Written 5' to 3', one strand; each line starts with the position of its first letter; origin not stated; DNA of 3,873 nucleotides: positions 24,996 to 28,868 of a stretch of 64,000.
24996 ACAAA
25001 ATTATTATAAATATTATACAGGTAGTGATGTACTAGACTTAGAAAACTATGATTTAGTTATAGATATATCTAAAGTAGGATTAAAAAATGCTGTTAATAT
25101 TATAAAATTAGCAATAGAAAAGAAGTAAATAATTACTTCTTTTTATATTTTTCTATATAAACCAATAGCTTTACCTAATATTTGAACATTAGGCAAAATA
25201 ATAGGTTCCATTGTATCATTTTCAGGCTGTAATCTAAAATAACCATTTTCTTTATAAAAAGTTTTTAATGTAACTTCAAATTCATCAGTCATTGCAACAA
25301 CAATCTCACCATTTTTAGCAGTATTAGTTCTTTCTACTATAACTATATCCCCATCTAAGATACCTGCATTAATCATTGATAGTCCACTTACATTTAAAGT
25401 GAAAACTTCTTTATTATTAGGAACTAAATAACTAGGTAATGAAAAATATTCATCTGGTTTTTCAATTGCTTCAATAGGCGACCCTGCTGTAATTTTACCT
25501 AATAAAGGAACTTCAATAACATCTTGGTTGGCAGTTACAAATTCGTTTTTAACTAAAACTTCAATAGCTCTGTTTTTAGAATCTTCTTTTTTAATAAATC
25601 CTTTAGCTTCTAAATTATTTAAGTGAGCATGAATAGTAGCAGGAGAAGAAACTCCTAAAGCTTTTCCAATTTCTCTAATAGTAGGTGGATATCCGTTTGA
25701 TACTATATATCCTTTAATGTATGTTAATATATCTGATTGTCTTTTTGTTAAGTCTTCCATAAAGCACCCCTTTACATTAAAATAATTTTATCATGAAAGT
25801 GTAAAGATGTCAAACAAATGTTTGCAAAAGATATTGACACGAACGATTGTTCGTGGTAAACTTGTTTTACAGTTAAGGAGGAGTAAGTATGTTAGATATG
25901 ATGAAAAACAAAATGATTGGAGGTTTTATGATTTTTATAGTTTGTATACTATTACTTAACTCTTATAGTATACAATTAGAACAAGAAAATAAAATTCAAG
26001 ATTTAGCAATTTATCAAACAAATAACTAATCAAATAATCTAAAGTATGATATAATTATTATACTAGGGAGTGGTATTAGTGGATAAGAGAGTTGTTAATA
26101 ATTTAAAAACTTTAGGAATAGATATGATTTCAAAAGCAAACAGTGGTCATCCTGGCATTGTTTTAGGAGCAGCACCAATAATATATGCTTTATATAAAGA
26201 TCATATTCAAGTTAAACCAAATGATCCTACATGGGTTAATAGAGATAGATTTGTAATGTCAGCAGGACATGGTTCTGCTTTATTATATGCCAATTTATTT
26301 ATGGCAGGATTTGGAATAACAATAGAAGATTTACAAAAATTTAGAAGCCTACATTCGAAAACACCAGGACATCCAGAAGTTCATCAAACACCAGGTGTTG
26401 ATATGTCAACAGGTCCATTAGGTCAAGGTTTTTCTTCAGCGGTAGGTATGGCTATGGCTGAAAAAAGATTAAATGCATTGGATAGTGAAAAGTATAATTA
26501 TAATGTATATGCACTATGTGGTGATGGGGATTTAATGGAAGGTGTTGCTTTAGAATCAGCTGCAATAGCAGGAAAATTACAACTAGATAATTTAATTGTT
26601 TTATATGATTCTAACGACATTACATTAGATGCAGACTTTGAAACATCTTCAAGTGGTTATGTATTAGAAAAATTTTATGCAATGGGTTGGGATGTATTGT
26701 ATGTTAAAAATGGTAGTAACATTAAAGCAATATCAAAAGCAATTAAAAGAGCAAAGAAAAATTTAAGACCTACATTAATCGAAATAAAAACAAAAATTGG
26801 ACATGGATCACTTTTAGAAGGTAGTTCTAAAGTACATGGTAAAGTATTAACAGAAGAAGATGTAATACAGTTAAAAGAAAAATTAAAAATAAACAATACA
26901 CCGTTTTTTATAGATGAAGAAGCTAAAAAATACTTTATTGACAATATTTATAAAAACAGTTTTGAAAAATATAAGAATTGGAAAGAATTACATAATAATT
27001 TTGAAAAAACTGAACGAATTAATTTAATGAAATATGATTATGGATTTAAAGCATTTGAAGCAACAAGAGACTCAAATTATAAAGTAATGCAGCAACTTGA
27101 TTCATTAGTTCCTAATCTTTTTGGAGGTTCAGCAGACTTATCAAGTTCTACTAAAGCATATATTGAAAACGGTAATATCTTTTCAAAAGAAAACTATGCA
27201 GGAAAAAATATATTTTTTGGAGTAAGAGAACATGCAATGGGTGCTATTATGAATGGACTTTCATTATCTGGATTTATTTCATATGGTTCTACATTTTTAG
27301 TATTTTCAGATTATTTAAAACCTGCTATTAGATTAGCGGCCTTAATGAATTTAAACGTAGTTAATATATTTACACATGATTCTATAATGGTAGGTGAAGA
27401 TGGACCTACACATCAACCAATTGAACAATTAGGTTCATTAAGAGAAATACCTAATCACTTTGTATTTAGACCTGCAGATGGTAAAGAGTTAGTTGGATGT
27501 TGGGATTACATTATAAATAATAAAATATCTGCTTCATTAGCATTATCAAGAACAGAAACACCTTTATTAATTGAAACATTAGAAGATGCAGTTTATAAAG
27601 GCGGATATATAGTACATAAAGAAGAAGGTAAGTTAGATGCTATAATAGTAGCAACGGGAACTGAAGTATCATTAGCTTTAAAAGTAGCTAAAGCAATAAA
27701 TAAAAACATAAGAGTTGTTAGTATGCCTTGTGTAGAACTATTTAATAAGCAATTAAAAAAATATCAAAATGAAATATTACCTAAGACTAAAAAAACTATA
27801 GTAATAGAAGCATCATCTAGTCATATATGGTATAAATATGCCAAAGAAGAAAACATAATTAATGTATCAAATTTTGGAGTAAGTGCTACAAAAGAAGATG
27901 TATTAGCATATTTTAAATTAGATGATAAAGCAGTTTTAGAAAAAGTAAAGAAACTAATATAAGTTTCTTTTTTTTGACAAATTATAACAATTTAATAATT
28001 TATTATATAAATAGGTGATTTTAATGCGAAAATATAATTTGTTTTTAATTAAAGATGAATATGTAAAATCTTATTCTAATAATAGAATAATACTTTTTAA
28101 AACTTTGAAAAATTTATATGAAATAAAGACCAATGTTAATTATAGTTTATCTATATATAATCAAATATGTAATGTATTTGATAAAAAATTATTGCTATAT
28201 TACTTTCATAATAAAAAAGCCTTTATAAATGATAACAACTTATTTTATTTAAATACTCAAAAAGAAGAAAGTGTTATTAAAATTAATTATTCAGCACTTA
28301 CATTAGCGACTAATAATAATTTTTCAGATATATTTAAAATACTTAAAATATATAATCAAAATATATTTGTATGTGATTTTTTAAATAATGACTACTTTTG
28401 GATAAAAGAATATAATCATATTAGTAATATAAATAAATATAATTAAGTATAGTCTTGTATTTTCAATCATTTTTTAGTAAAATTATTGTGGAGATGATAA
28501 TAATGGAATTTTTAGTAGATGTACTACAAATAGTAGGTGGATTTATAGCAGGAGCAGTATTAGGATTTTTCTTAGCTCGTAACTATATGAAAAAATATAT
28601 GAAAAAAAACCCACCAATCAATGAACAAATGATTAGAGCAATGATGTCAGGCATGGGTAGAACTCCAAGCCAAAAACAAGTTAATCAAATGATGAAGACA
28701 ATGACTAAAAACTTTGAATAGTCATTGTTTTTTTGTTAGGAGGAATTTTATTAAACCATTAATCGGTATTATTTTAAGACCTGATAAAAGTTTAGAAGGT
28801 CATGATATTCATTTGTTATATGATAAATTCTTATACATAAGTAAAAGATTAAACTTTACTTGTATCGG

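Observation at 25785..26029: SOS-controlled divergent promoters and a candidate novel SOS cell-division inhibitor (46-aa membrane protein)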

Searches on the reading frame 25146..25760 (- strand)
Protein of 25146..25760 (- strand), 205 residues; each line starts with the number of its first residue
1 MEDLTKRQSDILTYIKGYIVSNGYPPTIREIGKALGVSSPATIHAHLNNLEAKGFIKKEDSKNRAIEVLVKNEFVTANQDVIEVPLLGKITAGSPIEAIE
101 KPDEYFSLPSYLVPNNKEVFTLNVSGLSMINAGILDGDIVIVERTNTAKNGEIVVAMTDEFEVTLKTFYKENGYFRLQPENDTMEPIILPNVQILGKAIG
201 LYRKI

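Call 6: search_protein_families(library=pfam, proteins=[window:25146-25760:-], max_evalue=1)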
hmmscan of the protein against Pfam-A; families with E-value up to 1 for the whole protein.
window:25146-25760:- (205 aa): 22 families
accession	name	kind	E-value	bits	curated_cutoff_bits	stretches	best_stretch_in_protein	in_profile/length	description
PF00717.28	Peptidase_S24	-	1.7e-34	118.4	23.3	1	85-199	1-116/116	Peptidase S24-like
PF01726.22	LexA_DNA_bind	-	1.4e-23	82.9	23.7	1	1-65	1-65/65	LexA DNA binding domain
PF12802.13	MarR_2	-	3.2e-06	27.6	27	1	18-62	13-56/61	MarR family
PF13412.12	HTH_24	-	0.00022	21.2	21.9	1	27-57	19-48/48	Winged helix-turn-helix DNA-binding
PF11740.13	KfrA_N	-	0.00093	20.3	26.1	1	20-53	13-46/113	Plasmid replication region DNA-binding N-term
PF01047.28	MarR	-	0.0014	19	24.6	1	25-63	17-54/59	MarR family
PF01978.25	TrmB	-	0.0028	17.9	25.6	1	25-64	22-60/68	Sugar-specific transcriptional regulator TrmB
PF08279.18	HTH_11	-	0.0063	16.8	25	1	21-55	11-44/55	HTH domain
PF22381.2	Staph_reg_Sar_Rot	-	0.0066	17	27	1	3-63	11-65/85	Transcriptional regulator SarA/Rot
PF13730.12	HTH_36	-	0.012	15.8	25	1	26-56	26-55/55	Helix-turn-helix domain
PF04545.22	Sigma70_r4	-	0.012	15.5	24.1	1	1-38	2-33/50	Sigma-70, region 4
PF01022.26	HTH_5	-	0.02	15.2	22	1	26-58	16-47/47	Bacterial regulatory protein, arsR family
PF00196.25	GerE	-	0.021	14.9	23.5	1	4-53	3-44/57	Bacterial regulatory proteins, luxR family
PF21634.3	MOV-10_beta-barrel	-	0.027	14.4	23.6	1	115-150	13-48/88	Helicase MOV-10, beta-barrel domain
PF04703.18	FaeA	-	0.048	14.4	20.7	1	9-59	3-48/62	FaeA-like protein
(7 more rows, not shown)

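Call 26: find_related_loci(query=window:25146-25760:-, collection=genome_contigs, flank=1500)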
Query window:25146-25760:- (205 aa) in genome_contigs; peptide patterns used: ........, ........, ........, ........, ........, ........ (x = any residue, [..] = any of these).
599 stretches matched a pattern (row limit reached: there are more); 560 encode a relative of the query (tblastn E <= 1e-3); the best 80 are kept; 80 distinct loci.
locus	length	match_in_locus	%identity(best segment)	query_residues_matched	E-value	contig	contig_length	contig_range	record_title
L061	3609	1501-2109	82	1-203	4e-111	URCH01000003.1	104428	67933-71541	uncultured Tenericutes bacterium isolate UMGS872 genome assembly, contig: NODE_15_length_104428_cov_4.66525, whole genom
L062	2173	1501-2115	81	1-205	1e-113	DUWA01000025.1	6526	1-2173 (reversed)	MAG TPA_asm: Mycoplasmatota bacterium isolate AS08sgBPME_99 37324_AS08, whole genome shotgun sequence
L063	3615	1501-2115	81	1-205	4e-110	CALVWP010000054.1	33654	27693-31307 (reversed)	MAG: uncultured Bacilli bacterium isolate E40__bin28 genome assembly, contig: E40__k127_5026173, whole genome shotgun se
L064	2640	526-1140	81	1-205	1e-111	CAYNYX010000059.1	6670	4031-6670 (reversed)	MAG TPA_asm: uncultured Muribaculaceae bacterium isolate SRP192927_co3_631 genome assembly, contig: NODE_32580_length_66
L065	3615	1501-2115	82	1-205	3e-109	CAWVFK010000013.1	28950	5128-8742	MAG: Candidatus Coprosoma sp. isolate metabat2_XCR1_HET_6734_bwa.88 MAG genome assembly, contig: k87_303358, whole genom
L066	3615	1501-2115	79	1-205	6e-109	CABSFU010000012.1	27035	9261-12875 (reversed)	MAG TPA_asm: uncultured Bacillales bacterium isolate MGYG-HGUT-02248 genome assembly, contig: GUT_GENOME139761_12, whole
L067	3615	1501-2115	81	1-205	1e-108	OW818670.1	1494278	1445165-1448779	metagenome genome assembly, chromosome: 1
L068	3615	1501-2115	80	1-205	2e-108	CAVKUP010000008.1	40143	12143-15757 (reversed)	bacterium isolate G02631-L1_cleanbin_000029 genome assembly, contig: Spades_G02631-L1_contig_514, whole genome shotgun s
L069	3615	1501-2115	78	1-205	3e-109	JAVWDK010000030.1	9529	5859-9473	MAG: Bacilli bacterium isolate CGS10Y4-bin82 NODE_6499_length_9529_cov_6.224404, whole genome shotgun sequence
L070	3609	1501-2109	79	3-205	2e-106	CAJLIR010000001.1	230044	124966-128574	MAG TPA_asm: uncultured Bacillales bacterium isolate ERR1600721-bin.53 genome assembly, contig: NODE_22_length_230044_co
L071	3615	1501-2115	79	1-205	4e-106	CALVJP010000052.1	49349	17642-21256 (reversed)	MAG: uncultured Bacilli bacterium isolate E13__bin113 genome assembly, contig: E13__k127_1981621, whole genome shotgun s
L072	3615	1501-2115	79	1-205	1e-105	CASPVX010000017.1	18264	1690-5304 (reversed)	MAG: uncultured Bacilli bacterium isolate extra-ERR2497919.9_1677795671 genome assembly, contig: NODE_291_length_18264_c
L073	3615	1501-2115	77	1-205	9e-106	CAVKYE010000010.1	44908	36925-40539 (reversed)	Vescimonas coprocola isolate H07683-L1_cleanbin_000026 genome assembly, contig: Spades_H07683-L1_contig_430, whole genom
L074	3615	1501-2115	78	1-205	9e-105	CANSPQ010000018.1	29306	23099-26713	MAG TPA_asm: uncultured Bacillales bacterium isolate SRR15730548_bin.42_metawrap_v1.3_MAG genome assembly, contig: NODE.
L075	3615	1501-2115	75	1-205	6e-103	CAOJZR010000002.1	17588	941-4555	MAG TPA_asm: uncultured Firmicutes bacterium isolate SRR17684621_bin.58_metawrap_v1.3_MAG genome assembly, contig: NODE.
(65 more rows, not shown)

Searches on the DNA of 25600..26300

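Call 80: search_rna_families(source=window, start=25600, end=26300, threshold=evalue, max_evalue=1)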
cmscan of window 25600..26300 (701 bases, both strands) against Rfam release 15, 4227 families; matches with E-value up to 1: 0.
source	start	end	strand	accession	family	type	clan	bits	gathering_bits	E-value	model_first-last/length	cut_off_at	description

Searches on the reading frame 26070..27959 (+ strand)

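Call 6: search_protein_families(library=pfam, proteins=[window:26070-27959:+], max_evalue=1)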
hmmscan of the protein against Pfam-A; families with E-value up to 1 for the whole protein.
window:26070-27959:+ (630 aa): 8 families
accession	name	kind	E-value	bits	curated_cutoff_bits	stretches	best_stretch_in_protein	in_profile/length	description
PF00456.26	Transketolase_N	-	9.9e-106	353.9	22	1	5-314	2-317/334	Transketolase, thiamine diphosphate binding domain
PF02779.29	Transket_pyr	-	1.5e-37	129.4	27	1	331-496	4-171/174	Transketolase, pyrimidine binding domain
PF22613.1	Transketolase_C_1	-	3e-29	102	27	1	511-617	1-112/113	Transketolase-like TK C-terminal domain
PF02780.25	Transketolase_C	-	1.8e-07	31.5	25.9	1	514-582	3-70/124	Transketolase, C-terminal domain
PF13292.11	DXP_synthase_N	-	3.5e-07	30.2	21.2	1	10-182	23-172/274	1-deoxy-D-xylulose-5-phosphate synthase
PF02775.26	TPP_enzyme_C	-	6.8e-05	23.1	21.9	1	113-180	26-81/151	Thiamine pyrophosphate enzyme, C-terminal TPP binding domain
PF00676.26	E1_dh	-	0.00056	19.4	22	1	113-241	99-224/300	Dehydrogenase E1 component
PF00333.26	Ribosomal_S5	-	0.24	11.9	27.1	0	219-234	48-63/65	Ribosomal protein S5, N-terminal domain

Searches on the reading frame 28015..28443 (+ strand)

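Call 6: search_protein_families(library=pfam, proteins=[window:28015-28443:+], max_evalue=1)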
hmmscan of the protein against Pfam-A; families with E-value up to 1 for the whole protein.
window:28015-28443:+ (143 aa): 1 family
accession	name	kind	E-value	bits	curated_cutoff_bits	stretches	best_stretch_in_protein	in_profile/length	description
PF10747.14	SirA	-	1.6e-07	32.3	26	1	5-131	1-137/140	Sporulation inhibitor of replication protein SirA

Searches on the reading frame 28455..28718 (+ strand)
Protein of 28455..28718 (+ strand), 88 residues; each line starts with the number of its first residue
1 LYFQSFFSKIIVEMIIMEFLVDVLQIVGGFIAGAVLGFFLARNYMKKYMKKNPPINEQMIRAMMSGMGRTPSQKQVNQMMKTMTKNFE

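Call 6: search_protein_families(library=pfam, proteins=[window:28455-28718:+], max_evalue=1)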
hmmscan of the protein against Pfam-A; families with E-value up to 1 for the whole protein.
window:28455-28718:+ (88 aa): 5 families
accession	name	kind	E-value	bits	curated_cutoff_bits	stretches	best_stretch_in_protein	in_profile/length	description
PF03672.18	UPF0154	-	5.3e-29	100.3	27.1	1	27-85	2-60/60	Uncharacterised protein family (UPF0154)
PF12750.12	Maff2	-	0.003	17.8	27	1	18-68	5-54/70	Maff2 family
PF17925.6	TetR_C_20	-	0.11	13.2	26.5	1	45-85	15-56/107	Tetracyclin repressor-like, C-terminal domain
PF15054.11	DUF4535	-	0.15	12.2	28.3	1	30-44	5-19/45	Domain of unknown function (DUF4535)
PF02466.24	Tim17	-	0.57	11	32.7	0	26-85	5-47/111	Tim17/Tim22/Tim23/Pmp24 family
